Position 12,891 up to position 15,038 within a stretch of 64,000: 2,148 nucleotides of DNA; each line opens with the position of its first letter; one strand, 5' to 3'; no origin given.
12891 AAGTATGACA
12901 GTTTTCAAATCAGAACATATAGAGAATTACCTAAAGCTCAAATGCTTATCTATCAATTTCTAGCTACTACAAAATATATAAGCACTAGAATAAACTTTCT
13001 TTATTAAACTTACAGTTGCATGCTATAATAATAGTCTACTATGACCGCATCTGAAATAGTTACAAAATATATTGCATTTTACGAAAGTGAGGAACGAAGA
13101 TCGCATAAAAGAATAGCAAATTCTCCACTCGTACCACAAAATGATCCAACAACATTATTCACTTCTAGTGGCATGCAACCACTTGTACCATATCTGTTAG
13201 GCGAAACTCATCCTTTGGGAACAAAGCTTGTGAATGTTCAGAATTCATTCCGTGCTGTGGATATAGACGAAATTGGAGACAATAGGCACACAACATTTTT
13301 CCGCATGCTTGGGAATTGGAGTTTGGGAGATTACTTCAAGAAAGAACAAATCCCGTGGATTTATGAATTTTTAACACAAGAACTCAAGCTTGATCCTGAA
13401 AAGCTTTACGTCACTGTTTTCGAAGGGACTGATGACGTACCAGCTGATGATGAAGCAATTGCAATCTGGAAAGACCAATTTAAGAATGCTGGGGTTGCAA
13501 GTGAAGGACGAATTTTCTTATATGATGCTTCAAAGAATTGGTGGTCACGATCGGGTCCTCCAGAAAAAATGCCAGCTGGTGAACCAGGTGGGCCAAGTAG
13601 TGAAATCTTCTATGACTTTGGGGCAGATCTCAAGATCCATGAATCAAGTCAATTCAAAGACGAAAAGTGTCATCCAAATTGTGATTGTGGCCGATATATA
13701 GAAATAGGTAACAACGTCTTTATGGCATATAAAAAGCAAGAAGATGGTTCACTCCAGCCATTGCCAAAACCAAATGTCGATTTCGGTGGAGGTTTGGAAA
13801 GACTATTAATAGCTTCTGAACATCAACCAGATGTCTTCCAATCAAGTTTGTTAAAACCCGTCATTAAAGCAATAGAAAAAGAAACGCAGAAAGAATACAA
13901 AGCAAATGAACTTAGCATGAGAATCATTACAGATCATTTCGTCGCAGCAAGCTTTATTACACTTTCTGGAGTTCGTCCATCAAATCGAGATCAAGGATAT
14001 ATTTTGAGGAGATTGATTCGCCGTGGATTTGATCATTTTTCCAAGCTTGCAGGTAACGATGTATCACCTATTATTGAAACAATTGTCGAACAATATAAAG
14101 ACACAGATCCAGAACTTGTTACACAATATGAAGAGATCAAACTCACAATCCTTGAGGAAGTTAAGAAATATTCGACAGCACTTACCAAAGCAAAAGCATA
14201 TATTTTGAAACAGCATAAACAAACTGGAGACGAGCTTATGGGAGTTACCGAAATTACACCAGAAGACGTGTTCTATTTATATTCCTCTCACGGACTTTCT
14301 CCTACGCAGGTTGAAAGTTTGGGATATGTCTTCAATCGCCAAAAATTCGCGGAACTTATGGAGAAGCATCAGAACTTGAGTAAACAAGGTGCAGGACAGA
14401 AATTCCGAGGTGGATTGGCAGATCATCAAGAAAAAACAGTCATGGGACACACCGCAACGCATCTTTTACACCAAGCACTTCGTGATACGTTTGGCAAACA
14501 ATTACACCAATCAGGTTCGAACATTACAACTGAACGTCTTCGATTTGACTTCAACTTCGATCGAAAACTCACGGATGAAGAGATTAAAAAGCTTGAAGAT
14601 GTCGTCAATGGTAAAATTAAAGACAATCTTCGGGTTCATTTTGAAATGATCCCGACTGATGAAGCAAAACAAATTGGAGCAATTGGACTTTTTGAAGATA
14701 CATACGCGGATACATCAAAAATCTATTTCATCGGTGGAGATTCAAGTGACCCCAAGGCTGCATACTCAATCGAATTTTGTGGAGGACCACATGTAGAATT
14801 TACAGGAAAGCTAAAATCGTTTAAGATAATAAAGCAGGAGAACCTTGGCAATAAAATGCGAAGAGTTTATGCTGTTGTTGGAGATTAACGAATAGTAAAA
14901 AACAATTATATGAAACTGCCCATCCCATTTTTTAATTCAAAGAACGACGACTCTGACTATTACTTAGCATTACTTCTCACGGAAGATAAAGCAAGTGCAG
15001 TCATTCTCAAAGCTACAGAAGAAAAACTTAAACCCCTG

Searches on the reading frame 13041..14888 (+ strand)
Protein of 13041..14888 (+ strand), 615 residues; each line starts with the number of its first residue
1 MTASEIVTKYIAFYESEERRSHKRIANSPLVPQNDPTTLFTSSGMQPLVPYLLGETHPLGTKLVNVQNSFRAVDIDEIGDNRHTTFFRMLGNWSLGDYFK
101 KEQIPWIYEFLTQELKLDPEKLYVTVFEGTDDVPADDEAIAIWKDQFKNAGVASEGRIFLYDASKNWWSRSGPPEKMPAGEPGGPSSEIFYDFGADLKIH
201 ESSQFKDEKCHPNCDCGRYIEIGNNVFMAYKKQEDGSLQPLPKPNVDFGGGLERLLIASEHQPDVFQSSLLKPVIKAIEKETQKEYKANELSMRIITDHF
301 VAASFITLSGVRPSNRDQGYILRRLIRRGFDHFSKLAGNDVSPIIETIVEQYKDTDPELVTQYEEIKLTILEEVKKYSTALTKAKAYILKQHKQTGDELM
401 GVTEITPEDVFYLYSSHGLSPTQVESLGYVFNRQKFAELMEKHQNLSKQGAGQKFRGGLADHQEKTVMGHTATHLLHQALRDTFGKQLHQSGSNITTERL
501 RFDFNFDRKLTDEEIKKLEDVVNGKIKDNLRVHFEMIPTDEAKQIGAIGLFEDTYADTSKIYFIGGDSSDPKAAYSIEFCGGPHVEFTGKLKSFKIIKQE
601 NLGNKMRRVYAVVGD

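Call 7: search_protein_families(library=pfam, proteins=[window:13041-14888:+], max_evalue=0.0001)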
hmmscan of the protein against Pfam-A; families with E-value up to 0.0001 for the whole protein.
window:13041-14888:+ (615 aa): 2 families
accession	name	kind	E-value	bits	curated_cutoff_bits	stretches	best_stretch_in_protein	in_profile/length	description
PF01411.24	tRNA-synt_2c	-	1.1e-95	321.7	30.3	1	5-455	1-436/552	tRNA synthetases class II (A)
PF07973.19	tRNA_SAD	-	9.4e-12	45.2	24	1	561-610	3-44/44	Threonyl and Alanyl tRNA synthetase second additional domain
